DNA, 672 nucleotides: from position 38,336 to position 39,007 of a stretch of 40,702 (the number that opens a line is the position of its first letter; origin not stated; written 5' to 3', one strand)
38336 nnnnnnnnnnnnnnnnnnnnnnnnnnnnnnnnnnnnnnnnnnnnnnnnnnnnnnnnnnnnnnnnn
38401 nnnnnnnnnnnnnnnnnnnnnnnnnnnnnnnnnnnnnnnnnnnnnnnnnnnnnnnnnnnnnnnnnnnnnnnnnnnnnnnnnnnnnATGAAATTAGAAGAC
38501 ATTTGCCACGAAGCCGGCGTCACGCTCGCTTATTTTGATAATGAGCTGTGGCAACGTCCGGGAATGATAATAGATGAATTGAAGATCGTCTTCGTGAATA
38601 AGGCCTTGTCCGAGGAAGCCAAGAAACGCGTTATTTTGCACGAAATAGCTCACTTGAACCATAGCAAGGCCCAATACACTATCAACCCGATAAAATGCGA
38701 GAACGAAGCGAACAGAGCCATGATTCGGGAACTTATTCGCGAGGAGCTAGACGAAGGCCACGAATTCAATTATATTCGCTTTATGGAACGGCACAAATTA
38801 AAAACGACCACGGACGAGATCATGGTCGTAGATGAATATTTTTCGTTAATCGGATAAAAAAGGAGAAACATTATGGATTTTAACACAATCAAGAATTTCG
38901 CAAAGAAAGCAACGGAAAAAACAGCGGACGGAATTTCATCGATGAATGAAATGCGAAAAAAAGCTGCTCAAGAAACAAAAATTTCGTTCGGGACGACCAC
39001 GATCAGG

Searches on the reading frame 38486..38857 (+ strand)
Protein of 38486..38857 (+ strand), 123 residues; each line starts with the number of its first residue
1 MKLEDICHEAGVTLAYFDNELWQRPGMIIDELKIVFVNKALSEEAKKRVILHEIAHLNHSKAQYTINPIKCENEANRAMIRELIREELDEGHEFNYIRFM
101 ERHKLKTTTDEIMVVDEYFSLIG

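Call 83: search_protein_families(library=pfam, proteins=[window:38486-38857:+], max_evalue=0.001)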
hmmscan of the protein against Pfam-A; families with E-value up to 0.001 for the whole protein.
window:38486-38857:+ (123 aa): 1 family
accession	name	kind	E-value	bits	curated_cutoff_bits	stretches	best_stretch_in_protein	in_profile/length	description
PF06114.19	Peptidase_M78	-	1.6e-07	31.6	22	1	9-89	3-92/123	IrrE N-terminal-like domain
